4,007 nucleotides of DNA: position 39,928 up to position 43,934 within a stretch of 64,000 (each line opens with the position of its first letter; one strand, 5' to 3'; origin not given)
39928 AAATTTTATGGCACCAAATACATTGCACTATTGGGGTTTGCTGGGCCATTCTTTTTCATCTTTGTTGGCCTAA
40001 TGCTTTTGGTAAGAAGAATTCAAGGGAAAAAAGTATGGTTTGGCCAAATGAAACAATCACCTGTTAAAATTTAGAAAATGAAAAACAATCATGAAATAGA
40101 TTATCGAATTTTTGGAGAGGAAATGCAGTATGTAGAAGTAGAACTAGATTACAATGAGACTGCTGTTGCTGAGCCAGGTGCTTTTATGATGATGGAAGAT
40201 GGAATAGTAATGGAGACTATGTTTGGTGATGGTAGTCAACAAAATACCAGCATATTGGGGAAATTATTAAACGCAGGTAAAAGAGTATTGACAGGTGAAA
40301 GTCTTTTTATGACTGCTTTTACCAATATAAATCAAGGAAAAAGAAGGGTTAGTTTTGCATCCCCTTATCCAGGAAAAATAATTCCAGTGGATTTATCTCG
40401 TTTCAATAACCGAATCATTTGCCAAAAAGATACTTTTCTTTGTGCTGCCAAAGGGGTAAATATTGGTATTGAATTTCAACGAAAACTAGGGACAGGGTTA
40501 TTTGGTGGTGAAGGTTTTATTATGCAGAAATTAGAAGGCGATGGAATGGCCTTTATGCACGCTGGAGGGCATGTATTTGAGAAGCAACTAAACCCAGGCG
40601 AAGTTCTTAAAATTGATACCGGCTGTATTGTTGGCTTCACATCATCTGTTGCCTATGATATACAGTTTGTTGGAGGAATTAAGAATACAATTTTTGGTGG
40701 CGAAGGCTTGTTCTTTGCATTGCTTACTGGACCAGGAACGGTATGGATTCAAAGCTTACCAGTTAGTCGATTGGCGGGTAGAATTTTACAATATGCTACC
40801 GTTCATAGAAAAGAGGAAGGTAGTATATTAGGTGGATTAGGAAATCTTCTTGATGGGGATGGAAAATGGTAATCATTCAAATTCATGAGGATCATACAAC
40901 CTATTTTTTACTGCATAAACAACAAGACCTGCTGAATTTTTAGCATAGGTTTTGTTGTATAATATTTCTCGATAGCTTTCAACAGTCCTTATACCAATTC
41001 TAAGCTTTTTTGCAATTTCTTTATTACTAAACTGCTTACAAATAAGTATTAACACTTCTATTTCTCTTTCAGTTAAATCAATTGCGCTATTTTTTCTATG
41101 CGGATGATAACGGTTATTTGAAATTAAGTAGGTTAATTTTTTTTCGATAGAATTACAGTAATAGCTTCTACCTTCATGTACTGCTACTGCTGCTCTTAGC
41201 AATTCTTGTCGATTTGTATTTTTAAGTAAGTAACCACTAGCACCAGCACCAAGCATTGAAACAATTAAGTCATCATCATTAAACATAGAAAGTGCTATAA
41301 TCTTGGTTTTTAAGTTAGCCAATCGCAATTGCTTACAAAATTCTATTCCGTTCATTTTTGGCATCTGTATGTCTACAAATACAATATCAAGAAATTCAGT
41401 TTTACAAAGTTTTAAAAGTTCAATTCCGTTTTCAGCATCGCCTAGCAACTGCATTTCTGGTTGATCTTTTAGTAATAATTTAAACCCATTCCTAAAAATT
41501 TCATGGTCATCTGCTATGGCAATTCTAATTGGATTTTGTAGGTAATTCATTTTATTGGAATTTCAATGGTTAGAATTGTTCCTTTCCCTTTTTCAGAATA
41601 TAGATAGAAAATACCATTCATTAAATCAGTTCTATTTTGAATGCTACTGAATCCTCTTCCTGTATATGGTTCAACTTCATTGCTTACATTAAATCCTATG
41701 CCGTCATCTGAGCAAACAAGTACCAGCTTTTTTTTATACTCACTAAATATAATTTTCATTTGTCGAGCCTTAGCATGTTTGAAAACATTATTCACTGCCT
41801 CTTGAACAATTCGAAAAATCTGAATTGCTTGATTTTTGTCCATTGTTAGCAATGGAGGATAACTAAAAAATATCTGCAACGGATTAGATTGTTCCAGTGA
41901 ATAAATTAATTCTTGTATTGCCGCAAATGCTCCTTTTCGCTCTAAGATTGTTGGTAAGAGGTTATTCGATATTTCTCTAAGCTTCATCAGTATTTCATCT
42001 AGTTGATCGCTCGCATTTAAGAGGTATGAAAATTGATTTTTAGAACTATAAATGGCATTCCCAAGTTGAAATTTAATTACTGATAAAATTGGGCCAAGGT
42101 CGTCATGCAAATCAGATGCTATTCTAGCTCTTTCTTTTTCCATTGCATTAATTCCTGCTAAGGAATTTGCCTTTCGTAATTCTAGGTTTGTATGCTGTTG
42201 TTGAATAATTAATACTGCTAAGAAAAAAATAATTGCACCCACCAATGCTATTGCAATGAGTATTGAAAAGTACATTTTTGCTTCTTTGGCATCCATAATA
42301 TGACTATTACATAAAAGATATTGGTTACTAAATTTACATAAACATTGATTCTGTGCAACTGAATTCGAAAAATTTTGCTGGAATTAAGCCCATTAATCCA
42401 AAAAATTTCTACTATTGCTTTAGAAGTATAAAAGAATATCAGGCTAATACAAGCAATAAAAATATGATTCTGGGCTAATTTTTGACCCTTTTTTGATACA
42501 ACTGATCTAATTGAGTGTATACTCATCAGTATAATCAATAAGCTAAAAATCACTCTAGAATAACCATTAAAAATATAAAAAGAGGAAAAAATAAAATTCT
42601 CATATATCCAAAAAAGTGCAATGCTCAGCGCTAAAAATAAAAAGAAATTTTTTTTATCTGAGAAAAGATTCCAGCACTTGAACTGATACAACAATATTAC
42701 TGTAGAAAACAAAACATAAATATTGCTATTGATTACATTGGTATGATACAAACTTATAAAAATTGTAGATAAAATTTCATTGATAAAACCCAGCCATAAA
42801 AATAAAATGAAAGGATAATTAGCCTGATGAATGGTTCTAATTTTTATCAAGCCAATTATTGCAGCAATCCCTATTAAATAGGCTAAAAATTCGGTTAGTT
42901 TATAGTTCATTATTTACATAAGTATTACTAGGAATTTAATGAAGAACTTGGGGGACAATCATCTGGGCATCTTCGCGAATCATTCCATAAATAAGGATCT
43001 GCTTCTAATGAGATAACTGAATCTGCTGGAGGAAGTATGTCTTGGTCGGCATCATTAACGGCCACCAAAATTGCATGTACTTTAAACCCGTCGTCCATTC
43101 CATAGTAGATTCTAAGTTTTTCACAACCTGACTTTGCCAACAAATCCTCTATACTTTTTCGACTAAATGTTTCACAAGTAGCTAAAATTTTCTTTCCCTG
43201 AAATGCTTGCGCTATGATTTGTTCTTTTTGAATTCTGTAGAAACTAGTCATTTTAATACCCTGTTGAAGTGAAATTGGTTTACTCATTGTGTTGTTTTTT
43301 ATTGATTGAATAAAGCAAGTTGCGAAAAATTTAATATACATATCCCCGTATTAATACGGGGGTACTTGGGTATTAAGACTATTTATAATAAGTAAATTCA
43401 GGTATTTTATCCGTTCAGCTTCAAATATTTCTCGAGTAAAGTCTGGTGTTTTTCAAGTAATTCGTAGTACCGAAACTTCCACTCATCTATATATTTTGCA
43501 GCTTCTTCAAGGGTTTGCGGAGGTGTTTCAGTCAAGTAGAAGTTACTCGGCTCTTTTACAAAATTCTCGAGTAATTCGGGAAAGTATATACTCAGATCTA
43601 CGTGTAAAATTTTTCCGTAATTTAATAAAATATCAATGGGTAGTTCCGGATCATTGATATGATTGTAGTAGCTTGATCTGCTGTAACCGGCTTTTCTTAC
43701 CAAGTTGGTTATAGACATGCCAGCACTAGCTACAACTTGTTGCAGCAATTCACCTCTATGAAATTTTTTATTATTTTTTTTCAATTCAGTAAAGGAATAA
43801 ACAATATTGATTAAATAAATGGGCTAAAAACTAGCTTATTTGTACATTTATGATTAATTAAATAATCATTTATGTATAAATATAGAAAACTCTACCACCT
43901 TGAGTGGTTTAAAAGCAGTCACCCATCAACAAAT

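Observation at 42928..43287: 119-aa protein ending .....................: possible carrier/precursor of a disulfide-looped peptide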

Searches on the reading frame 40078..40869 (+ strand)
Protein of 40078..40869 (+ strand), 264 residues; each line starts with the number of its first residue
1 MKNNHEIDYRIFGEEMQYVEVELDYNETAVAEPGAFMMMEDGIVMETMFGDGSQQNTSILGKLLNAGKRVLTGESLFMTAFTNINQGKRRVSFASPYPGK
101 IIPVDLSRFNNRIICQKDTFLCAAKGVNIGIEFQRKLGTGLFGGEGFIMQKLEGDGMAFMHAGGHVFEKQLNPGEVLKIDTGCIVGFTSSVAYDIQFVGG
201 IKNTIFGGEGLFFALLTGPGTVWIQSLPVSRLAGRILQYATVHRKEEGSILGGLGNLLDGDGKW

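Call 4: search_protein_families(library=pfam, proteins=[window:40078-40869:+], max_evalue=0.1)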
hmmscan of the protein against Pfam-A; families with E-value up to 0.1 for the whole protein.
window:40078-40869:+ (264 aa): 1 family
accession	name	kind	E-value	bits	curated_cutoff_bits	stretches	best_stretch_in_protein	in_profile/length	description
PF01987.23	AIM24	-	4.7e-72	242.4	25.7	1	9-227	1-205/205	Mitochondrial biogenesis AIM24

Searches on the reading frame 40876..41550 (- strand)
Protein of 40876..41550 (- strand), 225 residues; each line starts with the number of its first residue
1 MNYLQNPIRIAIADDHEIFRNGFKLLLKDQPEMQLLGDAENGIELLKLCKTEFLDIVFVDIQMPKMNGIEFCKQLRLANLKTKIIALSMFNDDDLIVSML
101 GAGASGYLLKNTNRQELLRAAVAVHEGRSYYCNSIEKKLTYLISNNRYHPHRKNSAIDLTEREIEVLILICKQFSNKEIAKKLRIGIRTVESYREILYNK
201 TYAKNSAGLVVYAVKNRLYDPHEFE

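Call 4: search_protein_families(library=pfam, proteins=[window:40876-41550:-], max_evalue=0.1)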
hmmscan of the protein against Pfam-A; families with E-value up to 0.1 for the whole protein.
window:40876-41550:- (225 aa): 4 families
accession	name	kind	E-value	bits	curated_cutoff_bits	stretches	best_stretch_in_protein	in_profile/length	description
PF00072.30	Response_reg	-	1.2e-25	90.2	30.2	1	10-120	1-109/111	Response regulator receiver domain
PF00196.25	GerE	-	5.7e-12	45.5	23.5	1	159-213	3-57/57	Bacterial regulatory proteins, luxR family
PF08281.18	Sigma70_r4_2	-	0.00085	19.4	25.7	1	159-193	11-46/54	Sigma-70, region 4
PF13384.12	HTH_23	-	0.037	14.3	24.6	1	163-192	7-36/50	Homeodomain-like domain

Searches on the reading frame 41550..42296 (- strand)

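Call 4: search_protein_families(library=pfam, proteins=[window:41550-42296:-], max_evalue=0.1)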
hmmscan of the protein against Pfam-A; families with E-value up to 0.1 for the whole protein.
window:41550-42296:- (249 aa): 3 families
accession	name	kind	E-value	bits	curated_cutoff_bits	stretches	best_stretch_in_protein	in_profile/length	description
PF02518.31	HATPase_c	-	2.2e-10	41.4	26.4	1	157-248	3-109/111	Histidine kinase-, DNA gyrase B-, and HSP90-like ATPase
PF07730.19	HisKA_3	-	1.3e-07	32.5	24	1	55-116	1-66/68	Histidine kinase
PF13581.12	HATPase_c_2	-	6.2e-05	23.5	27.4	1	155-225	27-111/127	Histidine kinase-like ATPase domain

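Call 5: search_protein_families(library=ncbifam, proteins=[window:41550-42296:-], max_evalue=0.1)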
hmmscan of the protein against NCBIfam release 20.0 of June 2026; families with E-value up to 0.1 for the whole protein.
window:41550-42296:- (249 aa): 13 families
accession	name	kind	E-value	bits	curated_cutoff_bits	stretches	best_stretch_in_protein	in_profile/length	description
NF052443.1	SensHisKinMctS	equivalog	1.2e-30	106.3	700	1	6-248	199-448/457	two-component system sensor histidine kinase MctS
NF008649.0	PRK11644.1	equivalog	2.4e-24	85.9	408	1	36-247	282-495/499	signal transduction histidine-protein kinase/phosphatase UhpB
NF052531.1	Strep_LiaS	equivalog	3.7e-24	85.6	450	1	50-248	127-327/328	envelope stress sensor histidine kinase LiaS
NF008184.0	PRK10935.1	equivalog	1.4e-21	76.8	553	1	52-247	361-558/565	nitrate/nitrite two-component system sensor histidine kinase NarQ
NF007896.0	PRK10600.1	equivalog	3.4e-15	55.7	578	1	51-240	386-577/598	nitrate/nitrite two-component system sensor histidine kinase NarX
NF047322.1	HK_morpho_MacS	equivalog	1.3e-10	41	300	1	41-247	168-367/367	MacS family sensor histidine kinase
NF047786.1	his_kin_MadS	equivalog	1.4e-08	34.3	500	1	49-201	224-379/434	MadS family sensor histidine kinase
NF003144.0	PRK04069.1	equivalog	0.00061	19.2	145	1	164-208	47-98/161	anti-sigma B factor RsbW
TIGR01924.1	rsbW_low_gc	equivalog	0.0062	16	155.05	1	163-211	46-101/159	anti-sigma B factor RsbW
NF040691.1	MtrAB_MtrB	equivalog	0.014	14.4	450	1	159-205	387-433/507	MtrAB system histidine kinase MtrB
TIGR04561.1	membra_charge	hypoth_equivalog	0.015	15.5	30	1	10-60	18-68/82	TIGR04561 family membrane protein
NF046044.1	PnpS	equivalog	0.031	13.3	400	0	138-203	265-330/390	two-component system histidine kinase PnpS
TIGR01925.2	spIIAB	equivalog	0.056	13.3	135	0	158-244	36-132/137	anti-sigma F factor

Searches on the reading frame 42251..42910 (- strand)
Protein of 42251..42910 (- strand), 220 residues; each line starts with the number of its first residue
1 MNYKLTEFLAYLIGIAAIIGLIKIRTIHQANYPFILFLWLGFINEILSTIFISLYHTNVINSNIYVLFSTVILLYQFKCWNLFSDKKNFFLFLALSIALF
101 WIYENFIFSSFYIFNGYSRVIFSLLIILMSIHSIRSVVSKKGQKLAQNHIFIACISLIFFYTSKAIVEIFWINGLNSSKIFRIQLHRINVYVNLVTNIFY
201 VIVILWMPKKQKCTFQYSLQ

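Call 4: search_protein_families(library=pfam, proteins=[window:42251-42910:-], max_evalue=0.1)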
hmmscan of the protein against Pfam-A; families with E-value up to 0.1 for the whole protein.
window:42251-42910:- (220 aa): 0 families

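Call 5: search_protein_families(library=ncbifam, proteins=[window:42251-42910:-], max_evalue=0.1)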
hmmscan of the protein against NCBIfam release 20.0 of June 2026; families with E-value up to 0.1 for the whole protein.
window:42251-42910:- (220 aa): 0 families

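Call 49: search_protein_families(library=padloc, proteins=[window:42251-42910:-], max_evalue=0.01)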
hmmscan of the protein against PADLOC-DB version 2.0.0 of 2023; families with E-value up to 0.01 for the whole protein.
window:42251-42910:- (220 aa): 0 families

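Call 50: search_protein_families(library=phrogs, proteins=[window:42251-42910:-], max_evalue=0.01)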
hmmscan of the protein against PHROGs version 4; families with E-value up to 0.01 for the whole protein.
window:42251-42910:- (220 aa): 0 families

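Call 51: predict_structure(alignment_id=A4)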
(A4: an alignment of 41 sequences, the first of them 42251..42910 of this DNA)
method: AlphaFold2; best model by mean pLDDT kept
length: 220 residues; sequences in the alignment: 41
mean_pLDDT: 91.0   pTM: 0.86
mean pLDDT of the five models: 91.0, 91.0, 90.7, 89.2, 88.8
residues with pLDDT >= 90: 158; 70-90: 51; 50-70: 10; < 50: 1
segments of 3 or more residues with pLDDT < 50: none
pLDDT, mean of each block of 10 residues (from residue 1): 88 97 94 97 96 92 95 96 90 95 89 89 97 93 86 97 94 79 89 96 95 59
secondary structure, 60 per line:
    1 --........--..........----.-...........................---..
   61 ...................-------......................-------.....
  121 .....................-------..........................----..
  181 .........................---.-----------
elements in order: H3-10 H13-22 H29-55 H59-79 H87-108 H116-141 H149-174 H179-205

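Call 53: fold_search(model_id=the predicted structure, library=pdb)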
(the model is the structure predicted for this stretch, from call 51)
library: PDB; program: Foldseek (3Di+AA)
matches with E <= 10: 277; with E <= 0.001: 0
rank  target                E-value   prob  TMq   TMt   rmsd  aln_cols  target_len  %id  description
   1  8yfo_R                2.1e-01  0.95  0.47  0.38   7.2       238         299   13  A cryo-EM structure of Ac-LA-PTH-PTH1R-Gs complex (released 2025-09-03)
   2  7vuy_R                2.5e-01  0.92  0.46  0.42   7.0       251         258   14  Cryo-EM structure of pseudoallergen receptor MRGPRX2 complex with PAMP-12. state1 (released 2021-12-01)
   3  7vvk_R                2.5e-01  0.92  0.47  0.35   7.2       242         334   12  PTH-bound human PTH1R in complex with Gs (class1) (released 2022-08-03)
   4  8uwl_A                3.7e-01  0.80  0.43  0.37   8.1       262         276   12  5-HT2AR bound to Lisuride in complex with a mini-Gq protein and an active-state stabilizing single-chain variable frag (released 2024-05-29)
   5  8fls_R                3.9e-01  0.82  0.44  0.31   7.7       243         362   11  Human PTH1R in complex with Abaloparatide and Gs (released 2023-04-26)
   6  7td0_R                4.1e-01  0.93  0.53  0.43   6.3       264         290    9  Lysophosphatidic acid receptor 1-Gi complex bound to LPA (released 2022-02-09)
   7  9m0d_R                4.1e-01  0.90  0.45  0.41   7.1       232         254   10  Cryo-EM structure of neurotensin receptor 1 in complex with beta-arrestin 1 (released 2025-04-09)
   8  9lxr_R                4.5e-01  0.85  0.45  0.37   7.2       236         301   12  A Cryo-EM structure of LA-PTH-PTH1R-Beta-arrestin1 complex (state 1 conformation) (released 2025-09-10)
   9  5lwy_A                4.5e-01  0.72  0.42  0.36   7.5       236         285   13  Revised crystal structure of the human adiponectin receptor 2 in complex with a C18 free fatty acid (released 2017-03-22)
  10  9jr2_R                4.7e-01  0.91  0.51  0.36   6.8       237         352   11  Cryo-EM structure of PTH-PTH1R-Gq (upright state) (released 2024-10-16)
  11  8ha0_R                4.7e-01  0.85  0.47  0.33   7.2       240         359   11  Molecular recognition of two endogenous hormones by the human parathyroid hormone receptor-1 (released 2022-12-21)
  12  9lxp_R                4.7e-01  0.69  0.41  0.33   8.7       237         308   13  A Cryo-EM structure of LA-PTH-PTH1R-Beta-arrestin1 complex (state 2 conformation) (released 2026-03-04)
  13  8rso_A                5.2e-01  0.82  0.45  0.46   7.2       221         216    8  Crystal structure of marine actinobacteria clade rhodopsin (MAR) in the ground state (released 2025-04-02)
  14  7tzf_R                5.5e-01  0.57  0.37  0.26   9.2       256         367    9  Human Amylin3 Receptor in complex with Gs and rat amylin peptide (released 2022-03-23)
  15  7tyl_R                5.5e-01  0.35  0.31  0.21  10.0       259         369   10  Calcitonin Receptor in complex with Gs and rat amylin peptide, bypass motif (released 2022-03-23)
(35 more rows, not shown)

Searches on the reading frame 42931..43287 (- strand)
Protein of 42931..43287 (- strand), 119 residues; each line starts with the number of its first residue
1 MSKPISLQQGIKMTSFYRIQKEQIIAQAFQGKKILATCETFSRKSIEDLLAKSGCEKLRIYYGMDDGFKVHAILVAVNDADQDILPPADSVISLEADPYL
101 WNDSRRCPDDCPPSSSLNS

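Call 4: search_protein_families(library=pfam, proteins=[window:42931-43287:-], max_evalue=0.1)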
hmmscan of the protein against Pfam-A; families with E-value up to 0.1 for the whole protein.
window:42931-43287:- (119 aa): 1 family
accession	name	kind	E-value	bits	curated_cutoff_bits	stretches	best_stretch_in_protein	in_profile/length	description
PF17750.6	Reo_sigmaC_M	-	0.099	13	25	0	88-102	15-29/40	Reovirus sigma C capsid protein triple beta spiral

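Call 5: search_protein_families(library=ncbifam, proteins=[window:42931-43287:-], max_evalue=0.1)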
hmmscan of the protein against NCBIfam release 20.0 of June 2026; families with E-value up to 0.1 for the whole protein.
window:42931-43287:- (119 aa): 0 families

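Call 15: search_protein_representatives(protein=window:42931-43287:-)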
Query: 119 residues. Proteins with E-value up to 0.001 (for the whole library): 326; up to 1e-10: 180; up to 1e-30: 1. The best 150 are listed.
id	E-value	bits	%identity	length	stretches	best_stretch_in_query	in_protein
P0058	1.4e-41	157.1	62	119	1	1-118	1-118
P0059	1.9e-28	114.8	50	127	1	5-119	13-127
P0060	2.8e-27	111.0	49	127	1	5-118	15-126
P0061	2.4e-26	108.1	48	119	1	2-118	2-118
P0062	1.5e-25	105.5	50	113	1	1-119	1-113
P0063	1.4e-24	102.4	47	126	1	3-114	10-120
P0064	1.8e-24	102.0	50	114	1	3-118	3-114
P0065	3.8e-24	100.9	46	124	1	5-119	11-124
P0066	3.9e-23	97.7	48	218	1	1-118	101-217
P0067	4.0e-23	97.7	45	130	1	5-118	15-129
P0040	4.2e-23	97.6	52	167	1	1-118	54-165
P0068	1.2e-22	96.2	49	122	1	2-118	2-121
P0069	1.5e-22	95.8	45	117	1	3-118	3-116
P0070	2.7e-22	95.0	45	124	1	5-119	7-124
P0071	3.0e-22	94.9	43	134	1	5-118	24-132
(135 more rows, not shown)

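Call 49: search_protein_families(library=padloc, proteins=[window:42931-43287:-], max_evalue=0.01)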
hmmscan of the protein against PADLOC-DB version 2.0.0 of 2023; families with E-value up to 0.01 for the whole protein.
window:42931-43287:- (119 aa): 0 families

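Call 50: search_protein_families(library=phrogs, proteins=[window:42931-43287:-], max_evalue=0.01)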
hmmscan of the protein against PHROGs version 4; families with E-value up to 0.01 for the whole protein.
window:42931-43287:- (119 aa): 0 families

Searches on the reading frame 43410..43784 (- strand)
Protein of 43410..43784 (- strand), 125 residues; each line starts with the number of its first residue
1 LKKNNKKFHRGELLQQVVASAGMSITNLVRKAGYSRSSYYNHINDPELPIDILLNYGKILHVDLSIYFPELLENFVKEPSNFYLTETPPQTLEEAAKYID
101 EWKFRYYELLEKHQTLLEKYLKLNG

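Call 4: search_protein_families(library=pfam, proteins=[window:43410-43784:-], max_evalue=0.1)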
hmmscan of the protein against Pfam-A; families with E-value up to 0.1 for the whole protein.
window:43410-43784:- (125 aa): 1 family
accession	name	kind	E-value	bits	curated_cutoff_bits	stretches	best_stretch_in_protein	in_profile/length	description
PF13443.12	HTH_26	-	0.0029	18.3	22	1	14-64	2-54/63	Cro/C1-type HTH DNA-binding domain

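Call 5: search_protein_families(library=ncbifam, proteins=[window:43410-43784:-], max_evalue=0.1)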
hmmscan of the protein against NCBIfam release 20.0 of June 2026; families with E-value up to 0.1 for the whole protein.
window:43410-43784:- (125 aa): 1 family
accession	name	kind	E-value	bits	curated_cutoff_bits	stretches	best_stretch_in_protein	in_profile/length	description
NF033516.0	transpos_IS3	equivalog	0.048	12.9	160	0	17-45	94-123/369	IS3 family transposase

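Call 49: search_protein_families(library=padloc, proteins=[window:43410-43784:-], max_evalue=0.01)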
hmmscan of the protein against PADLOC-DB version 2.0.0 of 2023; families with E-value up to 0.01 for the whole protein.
window:43410-43784:- (125 aa): 0 families

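Call 50: search_protein_families(library=phrogs, proteins=[window:43410-43784:-], max_evalue=0.01)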
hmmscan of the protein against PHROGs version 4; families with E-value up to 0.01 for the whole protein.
window:43410-43784:- (125 aa): 2 families
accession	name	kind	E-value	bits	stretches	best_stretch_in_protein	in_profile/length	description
phrog_2439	-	transcription regulation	0.0035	17.3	1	5-113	3-111/367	transcriptional regulator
phrog_1373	-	transcription regulation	0.0098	16.9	1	10-72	64-127/166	transcriptional regulator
